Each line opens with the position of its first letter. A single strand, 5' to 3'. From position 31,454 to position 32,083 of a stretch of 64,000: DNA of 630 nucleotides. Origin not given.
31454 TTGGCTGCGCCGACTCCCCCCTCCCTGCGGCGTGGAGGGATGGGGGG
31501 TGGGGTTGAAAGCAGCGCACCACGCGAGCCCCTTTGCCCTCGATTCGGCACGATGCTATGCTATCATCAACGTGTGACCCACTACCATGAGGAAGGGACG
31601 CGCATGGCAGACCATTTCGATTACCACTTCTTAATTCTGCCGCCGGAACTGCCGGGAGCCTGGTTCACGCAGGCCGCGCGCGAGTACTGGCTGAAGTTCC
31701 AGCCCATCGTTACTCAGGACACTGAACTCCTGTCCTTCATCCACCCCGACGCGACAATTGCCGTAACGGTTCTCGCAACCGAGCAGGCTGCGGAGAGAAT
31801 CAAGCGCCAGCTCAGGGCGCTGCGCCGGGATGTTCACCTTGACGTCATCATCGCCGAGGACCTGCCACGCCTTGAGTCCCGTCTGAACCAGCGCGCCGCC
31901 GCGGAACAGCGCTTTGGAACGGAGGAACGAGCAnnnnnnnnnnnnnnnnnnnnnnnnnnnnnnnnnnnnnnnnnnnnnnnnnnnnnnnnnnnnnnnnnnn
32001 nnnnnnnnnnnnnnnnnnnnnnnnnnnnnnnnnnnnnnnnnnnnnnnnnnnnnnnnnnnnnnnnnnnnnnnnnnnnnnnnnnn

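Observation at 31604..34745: Translationally coupled trio: stand-alone unassigned domain, GH-like/acidic/same-domain giant, and DUF952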

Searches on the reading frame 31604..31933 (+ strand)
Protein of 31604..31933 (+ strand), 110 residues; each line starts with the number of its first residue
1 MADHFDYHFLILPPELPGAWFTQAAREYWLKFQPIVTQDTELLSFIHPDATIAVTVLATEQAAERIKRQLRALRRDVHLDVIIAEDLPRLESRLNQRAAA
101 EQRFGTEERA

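Call 3: search_protein_families(library=pfam, proteins=[window:31604-31933:+], max_evalue=0.01)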
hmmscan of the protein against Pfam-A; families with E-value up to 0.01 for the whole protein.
window:31604-31933:+ (110 aa): 0 families

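Call 5: search_protein_families(library=ncbifam, proteins=[window:31604-31933:+], max_evalue=1)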
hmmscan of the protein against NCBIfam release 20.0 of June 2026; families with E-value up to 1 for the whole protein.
window:31604-31933:+ (110 aa): 0 families

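Call 6: search_protein_families(library=padloc, proteins=[window:31604-31933:+], max_evalue=1)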
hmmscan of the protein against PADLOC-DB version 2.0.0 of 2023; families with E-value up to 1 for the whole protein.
window:31604-31933:+ (110 aa): 0 families

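Call 11: find_homologous_proteins(query=window:31604-31933:+, max_evalue=0.001)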
Query window:31604-31933:+ (110 aa): 7 proteins with E <= 0.001 among 29 candidates.
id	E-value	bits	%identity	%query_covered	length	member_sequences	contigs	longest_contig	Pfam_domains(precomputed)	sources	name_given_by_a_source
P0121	4.3e-65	234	99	100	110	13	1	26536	-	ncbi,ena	-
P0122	6.3e-51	189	80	100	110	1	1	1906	-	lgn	-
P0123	3.8e-41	157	66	100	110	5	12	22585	-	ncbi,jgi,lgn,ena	jgi:hypothetical protein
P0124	1.7e-39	152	67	95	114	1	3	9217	-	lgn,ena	-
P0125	9.7e-36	140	62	98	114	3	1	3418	-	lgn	-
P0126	2.3e-27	113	52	95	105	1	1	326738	-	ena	-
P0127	3.2e-27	113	51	95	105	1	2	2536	-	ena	-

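Call 12: find_encoding_contigs(protein=P0126, flank=8000, max_places=3)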
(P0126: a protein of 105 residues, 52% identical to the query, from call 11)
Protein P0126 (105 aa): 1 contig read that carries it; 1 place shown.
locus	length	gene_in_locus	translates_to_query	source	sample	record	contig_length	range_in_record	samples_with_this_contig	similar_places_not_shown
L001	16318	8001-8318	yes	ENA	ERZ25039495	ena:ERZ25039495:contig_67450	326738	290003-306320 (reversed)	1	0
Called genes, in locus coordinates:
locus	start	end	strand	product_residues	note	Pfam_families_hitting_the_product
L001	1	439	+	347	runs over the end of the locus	PF01170:UPF0020, PF01209:Ubie_methyltran (weak), PF05175:MTS (weak), PF08241:Methyltransf_11, PF13649:Methyltransf_25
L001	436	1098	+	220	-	PF00106:adh_short, PF13561:adh_short_C2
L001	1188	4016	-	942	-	PF00069:Pkinase, PF07714:PK_Tyr_Ser-Thr, PF03109:ABC1 (weak)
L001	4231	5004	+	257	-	-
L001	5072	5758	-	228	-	-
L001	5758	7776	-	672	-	PF12797:Fer4_2 (faint), PF13183:Fer4_8, PF13187:Fer4_9, PF13237:Fer4_10, PF02754:CCG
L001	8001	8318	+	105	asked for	-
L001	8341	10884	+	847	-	-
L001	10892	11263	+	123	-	PF06108:DUF952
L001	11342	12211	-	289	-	PF01467:CTP_transf_like (faint)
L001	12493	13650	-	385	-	PF00027:cNMP_binding, PF00512:HisKA, PF02518:HATPase_c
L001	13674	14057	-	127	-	PF01042:Ribonuc_L-PSP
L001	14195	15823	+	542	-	PF01554:MatE (faint), PF03023:MurJ, PF13440:Polysacc_synt_3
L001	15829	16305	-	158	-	PF02681:DUF212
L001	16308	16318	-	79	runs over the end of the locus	PF02609:Exonuc_VII_S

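Call 13: find_encoding_contigs(protein=P0123, flank=8000, max_places=4)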
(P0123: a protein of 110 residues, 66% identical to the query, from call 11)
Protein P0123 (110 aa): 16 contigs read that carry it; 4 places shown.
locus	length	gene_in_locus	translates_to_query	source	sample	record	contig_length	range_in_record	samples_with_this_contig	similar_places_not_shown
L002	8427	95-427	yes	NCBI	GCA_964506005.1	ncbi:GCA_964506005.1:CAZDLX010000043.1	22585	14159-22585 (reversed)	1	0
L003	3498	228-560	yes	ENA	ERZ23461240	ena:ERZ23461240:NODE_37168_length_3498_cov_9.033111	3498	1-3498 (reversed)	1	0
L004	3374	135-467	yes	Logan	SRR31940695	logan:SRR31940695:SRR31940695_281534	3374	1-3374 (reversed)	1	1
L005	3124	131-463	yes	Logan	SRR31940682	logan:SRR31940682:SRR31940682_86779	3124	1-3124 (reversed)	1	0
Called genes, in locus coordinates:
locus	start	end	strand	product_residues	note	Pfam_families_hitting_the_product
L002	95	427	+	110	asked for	-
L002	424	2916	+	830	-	-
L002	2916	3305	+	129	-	PF06108:DUF952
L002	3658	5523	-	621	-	PF13231:PMT_2 (weak)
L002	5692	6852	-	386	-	PF01467:CTP_transf_like (faint)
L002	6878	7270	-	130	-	PF01042:Ribonuc_L-PSP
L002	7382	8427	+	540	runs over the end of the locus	PF03023:MurJ, PF13440:Polysacc_synt_3 (weak)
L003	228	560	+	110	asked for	-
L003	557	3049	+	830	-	-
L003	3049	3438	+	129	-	PF06108:DUF952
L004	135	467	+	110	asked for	-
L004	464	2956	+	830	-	-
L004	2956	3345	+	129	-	PF06108:DUF952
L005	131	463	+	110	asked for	-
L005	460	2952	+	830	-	-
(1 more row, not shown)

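Call 25: find_homologous_proteins(query=A2, max_evalue=0.001)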
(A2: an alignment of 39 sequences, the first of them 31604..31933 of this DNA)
Query A2 (39 sequences) (110 aa, profile of the alignment): 33 proteins with E <= 0.001 among 1399 candidates.
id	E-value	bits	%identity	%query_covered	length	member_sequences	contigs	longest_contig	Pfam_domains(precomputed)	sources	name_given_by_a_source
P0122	5.3e-36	141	80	100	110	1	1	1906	-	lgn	-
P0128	6.0e-36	141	36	91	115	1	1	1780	-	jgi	jgi:hypothetical protein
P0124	1.6e-34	136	67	95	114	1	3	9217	-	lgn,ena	-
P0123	2.6e-34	135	66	100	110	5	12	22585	-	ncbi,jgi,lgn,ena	jgi:hypothetical protein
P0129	3.4e-34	135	51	95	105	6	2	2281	-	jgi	jgi:hypothetical protein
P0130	6.1e-34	134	54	95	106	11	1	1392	-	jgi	jgi:hypothetical protein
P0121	6.5e-34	134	99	100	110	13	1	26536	-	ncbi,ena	-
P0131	1.2e-33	133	53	95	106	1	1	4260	-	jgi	jgi:hypothetical protein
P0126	1.3e-33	133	52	95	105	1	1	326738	-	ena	-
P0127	1.8e-33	133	51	95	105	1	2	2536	-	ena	-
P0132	2.9e-33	132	54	95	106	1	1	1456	-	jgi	jgi:hypothetical protein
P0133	3.7e-33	132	55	95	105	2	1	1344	-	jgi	jgi:hypothetical protein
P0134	4.9e-33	131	32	91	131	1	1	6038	-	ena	-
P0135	6.5e-33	131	38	90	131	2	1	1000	-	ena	-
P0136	4.7e-32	128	51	95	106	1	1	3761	-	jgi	jgi:hypothetical protein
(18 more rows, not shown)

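Call 44: predict_structure(alignment_id=A3)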
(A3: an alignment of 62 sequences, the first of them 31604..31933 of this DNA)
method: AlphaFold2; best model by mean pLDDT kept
length: 110 residues; sequences in the alignment: 62
mean_pLDDT: 84.7   pTM: 0.77
mean pLDDT of the five models: 84.7, 84.3, 83.4, 82.3, 81.5
residues with pLDDT >= 90: 35; 70-90: 67; 50-70: 4; < 50: 4
segments of 3 or more residues with pLDDT < 50: 108-110
pLDDT, mean of each block of 10 residues (from residue 1): 78 82 87 90 88 90 87 87 87 90 67
secondary structure, 60 per line:
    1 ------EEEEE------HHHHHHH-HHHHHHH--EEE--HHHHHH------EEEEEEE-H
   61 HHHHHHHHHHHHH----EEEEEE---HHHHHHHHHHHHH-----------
elements in order: E7-11 H18-24 H26-32 E35-37 H40-45 E52-58 H60-73 E78-83 H87-99

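Call 47: fold_search(model_id=the predicted structure, library=pdb)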
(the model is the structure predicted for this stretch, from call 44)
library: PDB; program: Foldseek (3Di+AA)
matches with E <= 10: 785; with E <= 0.001: 0
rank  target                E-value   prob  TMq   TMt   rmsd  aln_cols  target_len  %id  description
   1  2j6h_A                6.0e-02  0.75  0.41  0.10   5.0        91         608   21  E. coli glucosamine-6-P synthase in complex with glucose-6P and 5-oxo- L-norleucine (released 2006-10-02)
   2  2xdy                  6.8e-02  0.66  0.42  0.39   6.5       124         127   12  Crystal structure of the N. crassa QDE-2 AGO MID domain (released 2010-06-16)
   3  4dn6_A                7.8e-02  0.38  0.33  0.31   6.8       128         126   16  Crystal structure of a putative pilus assembly protein (cpaE) from Burkholderia thailandensis E264 at 2.80 A resolutio (released 2012-02-29)
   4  3pc6_B                8.3e-02  0.57  0.40  0.42   5.9       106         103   17  X-ray crystal structure of the second XRCC1 BRCT domain. (released 2011-06-15)
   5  4dn6_B                8.9e-02  0.35  0.35  0.33   6.6       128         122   16  Crystal structure of a putative pilus assembly protein (cpaE) from Burkholderia thailandensis E264 at 2.80 A resolutio (released 2012-02-29)
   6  3eqz_B                1.1e-01  0.33  0.36  0.33   6.2       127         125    7  Crystal structure of a response regulator from Colwellia psychrerythraea (released 2008-10-14)
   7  3knz_A                1.3e-01  0.41  0.35  0.17   6.3        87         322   10  Crystal structure of Putative sugar binding protein (NP_459565.1) from Salmonella typhimurium LT2 at 2.50 A resolution (released 2009-12-01)
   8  4dad                  1.5e-01  0.20  0.31  0.28   7.7       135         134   17  Crystal structure of a Putative pilus assembly-related protein (BPSS2195) from Burkholderia pseudomallei K96243 at 2.50  (released 2012-01-25)
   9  9lgw_A                1.8e-01  0.38  0.42  0.15   6.7       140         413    6  Cryo-EM structure of SiAgo-Aga1 complex (released 2025-02-19)
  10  3ktd_C                2.1e-01  0.54  0.46  0.19   9.8       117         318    8  CRYSTAL STRUCTURE OF A PUTATIVE PREPHENATE DEHYDROGENASE (CGL0226) FROM CORYNEBACTERIUM GLUTAMICUM ATCC 13032 AT 2.60  (released 2010-02-02)
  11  3knz_C                2.2e-01  0.35  0.37  0.17   6.2        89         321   10  Crystal structure of Putative sugar binding protein (NP_459565.1) from Salmonella typhimurium LT2 at 2.50 A resolution (released 2009-12-01)
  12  4pg5_B                2.2e-01  0.20  0.32  0.13   9.2       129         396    8  Crystal structure of S. aureus Homoserine Dehydrogenase at pH6.5 (released 2015-05-06)
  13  6yv7_B                2.2e-01  0.16  0.26  0.11   8.9        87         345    9  Mannosyltransferase PcManGT from Pyrobaculum calidifontis (released 2020-07-22)
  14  2poc_D                2.4e-01  0.35  0.40  0.16   6.8        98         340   14  The crystal structure of isomerase domain of glucosamine-6-phosphate synthase from Candida albicans (released 2007-09-11)
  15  7crc_A                2.4e-01  0.23  0.32  0.05   8.8       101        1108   10  Cryo-EM structure of plant NLR RPP1 tetramer in complex with ATR1 (released 2020-12-16)
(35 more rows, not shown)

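Call 48: search_protein_representatives(alignment_id=A3)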
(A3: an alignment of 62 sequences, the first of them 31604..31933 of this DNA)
Query: 62 sequences, 134 profile positions. Proteins with E-value up to 0.001 (for the whole library): 124; up to 1e-10: 93; up to 1e-30: 23. The best 124 are listed.
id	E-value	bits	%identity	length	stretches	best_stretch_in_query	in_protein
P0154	6.4e-42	158.6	-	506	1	4-115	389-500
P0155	2.3e-37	143.9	-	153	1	6-109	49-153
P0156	1.1e-36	141.7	-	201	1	4-108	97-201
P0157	1.3e-36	141.4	-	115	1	5-114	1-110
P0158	5.8e-36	139.3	-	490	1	4-109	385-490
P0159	1.6e-35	137.9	-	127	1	4-109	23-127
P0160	2.6e-35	137.2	-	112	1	4-109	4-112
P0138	7.0e-35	135.8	-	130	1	2-109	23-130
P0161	2.8e-34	133.8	-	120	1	9-118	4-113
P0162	4.8e-34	133.1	-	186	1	6-120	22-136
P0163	1.2e-33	131.8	-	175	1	2-118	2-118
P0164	1.7e-33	131.3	-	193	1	10-123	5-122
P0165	2.0e-33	131.1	-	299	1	5-109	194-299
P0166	7.4e-33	129.3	-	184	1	6-124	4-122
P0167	8.5e-32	125.8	-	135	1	1-124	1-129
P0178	5.5e-30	120.0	-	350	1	4-109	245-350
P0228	1.9e-15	72.9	-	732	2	7-122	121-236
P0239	2.6e-11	59.5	-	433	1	9-109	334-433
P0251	1.9e-07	47.0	-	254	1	9-115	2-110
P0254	1.0e-06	44.6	-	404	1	10-121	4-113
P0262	5.8e-05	39.0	-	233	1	8-117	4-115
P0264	7.2e-05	38.7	-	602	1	3-102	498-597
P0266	1.1e-04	38.1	-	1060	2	12-115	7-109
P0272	2.9e-04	36.7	-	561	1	8-117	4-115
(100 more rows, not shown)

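Call 49: search_protein_families(library=pfam, proteins=[P0228, P0254, P0266, P0272, P0251, P0262, P0165, P0178, P0239, P0264], max_evalue=0.01)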
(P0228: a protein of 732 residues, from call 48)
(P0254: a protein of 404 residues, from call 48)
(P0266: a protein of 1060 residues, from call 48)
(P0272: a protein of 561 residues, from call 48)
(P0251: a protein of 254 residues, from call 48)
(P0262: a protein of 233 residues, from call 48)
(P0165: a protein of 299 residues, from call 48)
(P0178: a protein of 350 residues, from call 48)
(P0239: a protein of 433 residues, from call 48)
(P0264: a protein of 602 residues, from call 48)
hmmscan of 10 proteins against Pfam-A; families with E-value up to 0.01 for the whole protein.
P0228 (732 aa): 2 families
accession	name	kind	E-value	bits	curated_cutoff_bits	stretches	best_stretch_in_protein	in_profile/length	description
PF01551.29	Peptidase_M23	-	8.9e-27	93.6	28.7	1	278-381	3-92/96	Peptidase family M23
PF18989.5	DUF5722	-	0.0039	16.6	30.5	1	507-555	141-193/393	Family of unknown function (DUF5722)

P0254 (404 aa): 3 families
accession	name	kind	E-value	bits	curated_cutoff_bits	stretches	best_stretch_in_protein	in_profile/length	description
PF01551.29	Peptidase_M23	-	5e-17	62.3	28.7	1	288-375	2-87/96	Peptidase family M23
PF08239.17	SH3_3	-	1.3e-16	60.9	27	2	110-163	1-52/54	Bacterial SH3 domain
PF06347.19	SH3_4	-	0.002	18.3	24.1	1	110-161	3-51/56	Bacterial SH3 domain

P0266 (1060 aa): 2 families
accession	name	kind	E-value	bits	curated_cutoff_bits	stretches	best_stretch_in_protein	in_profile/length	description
PF01551.29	Peptidase_M23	-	2.7e-18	66.4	28.7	1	139-243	2-93/96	Peptidase family M23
PF24584.1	Ig_CYK3_C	-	0.00039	21.1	27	1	893-947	45-97/105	CYK3 C-terminal Ig-like domain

P0272 (561 aa): 1 family
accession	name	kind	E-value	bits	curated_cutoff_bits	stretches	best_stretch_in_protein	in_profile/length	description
PF01551.29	Peptidase_M23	-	5.7e-25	87.8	28.7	1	150-242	2-91/96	Peptidase family M23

P0251 (254 aa): 0 families

P0262 (233 aa): 1 family
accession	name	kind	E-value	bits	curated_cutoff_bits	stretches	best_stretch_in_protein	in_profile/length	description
PF01551.29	Peptidase_M23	-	0.00053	20.6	28.7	1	150-178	2-30/96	Peptidase family M23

P0165 (299 aa): 0 families

P0178 (350 aa): 0 families

P0239 (433 aa): 1 family
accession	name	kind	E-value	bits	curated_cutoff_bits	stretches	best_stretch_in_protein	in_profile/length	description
PF15708.10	PRR20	-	0.0054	17.3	27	1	293-349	31-87/239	Proline-rich protein family 20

P0264 (602 aa): 0 families

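Call 56: find_encoding_contigs(protein=P0228, flank=6000, max_places=2)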
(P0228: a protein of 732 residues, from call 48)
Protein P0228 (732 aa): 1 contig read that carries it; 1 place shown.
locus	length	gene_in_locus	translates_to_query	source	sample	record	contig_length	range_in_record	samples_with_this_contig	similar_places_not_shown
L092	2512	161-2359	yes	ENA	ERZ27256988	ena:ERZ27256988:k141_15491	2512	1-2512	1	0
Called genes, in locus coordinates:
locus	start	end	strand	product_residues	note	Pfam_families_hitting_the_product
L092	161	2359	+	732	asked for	PF01551:Peptidase_M23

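Call 57: find_encoding_contigs(protein=P0266, flank=8000, max_places=2)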
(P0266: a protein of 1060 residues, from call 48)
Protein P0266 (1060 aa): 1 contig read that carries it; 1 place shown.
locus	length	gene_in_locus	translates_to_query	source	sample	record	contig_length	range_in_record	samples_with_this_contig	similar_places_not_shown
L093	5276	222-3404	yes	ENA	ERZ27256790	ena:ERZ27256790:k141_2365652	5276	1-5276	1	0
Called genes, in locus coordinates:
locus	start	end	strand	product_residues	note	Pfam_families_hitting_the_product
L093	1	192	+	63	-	?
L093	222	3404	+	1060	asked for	PF01551:Peptidase_M23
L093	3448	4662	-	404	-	-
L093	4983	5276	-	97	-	?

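Call 58: find_encoding_contigs(protein=P0254, flank=8000, max_places=2)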
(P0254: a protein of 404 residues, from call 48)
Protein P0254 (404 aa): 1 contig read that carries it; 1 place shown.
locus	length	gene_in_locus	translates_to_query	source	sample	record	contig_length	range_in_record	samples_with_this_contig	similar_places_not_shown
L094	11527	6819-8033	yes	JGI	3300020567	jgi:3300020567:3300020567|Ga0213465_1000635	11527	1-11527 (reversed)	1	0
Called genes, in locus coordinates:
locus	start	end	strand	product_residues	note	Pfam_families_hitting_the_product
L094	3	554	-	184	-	?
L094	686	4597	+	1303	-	PF04563:RNA_pol_Rpb2_1, PF04561:RNA_pol_Rpb2_2, PF04565:RNA_pol_Rpb2_3, PF10385:RNA_pol_Rpb2_45, PF00562:RNA_pol_Rpb2_6, PF04560:RNA_pol_Rpb2_7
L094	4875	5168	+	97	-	PF02686:GatC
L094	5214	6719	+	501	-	PF01425:Amidase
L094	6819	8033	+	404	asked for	PF08239:SH3_3, PF01551:Peptidase_M23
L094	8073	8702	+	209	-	PF14681:UPRTase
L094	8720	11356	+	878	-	PF01368:DHH, PF02272:DHHA1, PF00571:CBS, PF01743:PolyA_pol, PF12627:PolyA_pol_RNAbd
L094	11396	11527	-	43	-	?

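Call 63: search_solved_structures(query=A3, max_evalue=10, show_alignments=2)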
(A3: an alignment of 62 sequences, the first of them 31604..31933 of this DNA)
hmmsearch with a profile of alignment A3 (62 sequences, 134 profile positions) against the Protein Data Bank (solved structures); distinct sequences matched with E-value up to 10: 5.
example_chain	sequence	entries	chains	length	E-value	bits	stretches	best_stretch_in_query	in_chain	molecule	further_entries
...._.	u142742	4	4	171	0.29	14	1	25-105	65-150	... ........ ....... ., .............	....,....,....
6b2z_d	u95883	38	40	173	0.3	13.9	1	25-105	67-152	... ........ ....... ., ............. | ATP synthase subunit d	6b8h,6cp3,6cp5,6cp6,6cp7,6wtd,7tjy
8cid_A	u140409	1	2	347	1.3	11.9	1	8-49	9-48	UDP-arabinopyranose mutase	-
7aam_A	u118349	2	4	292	1.5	11.7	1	92-123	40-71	Proline-serine-threonine phosphatase-interacting protein 1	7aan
7aal_A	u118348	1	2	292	1.6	11.6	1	91-123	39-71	Proline-serine-threonine phosphatase-interacting protein 1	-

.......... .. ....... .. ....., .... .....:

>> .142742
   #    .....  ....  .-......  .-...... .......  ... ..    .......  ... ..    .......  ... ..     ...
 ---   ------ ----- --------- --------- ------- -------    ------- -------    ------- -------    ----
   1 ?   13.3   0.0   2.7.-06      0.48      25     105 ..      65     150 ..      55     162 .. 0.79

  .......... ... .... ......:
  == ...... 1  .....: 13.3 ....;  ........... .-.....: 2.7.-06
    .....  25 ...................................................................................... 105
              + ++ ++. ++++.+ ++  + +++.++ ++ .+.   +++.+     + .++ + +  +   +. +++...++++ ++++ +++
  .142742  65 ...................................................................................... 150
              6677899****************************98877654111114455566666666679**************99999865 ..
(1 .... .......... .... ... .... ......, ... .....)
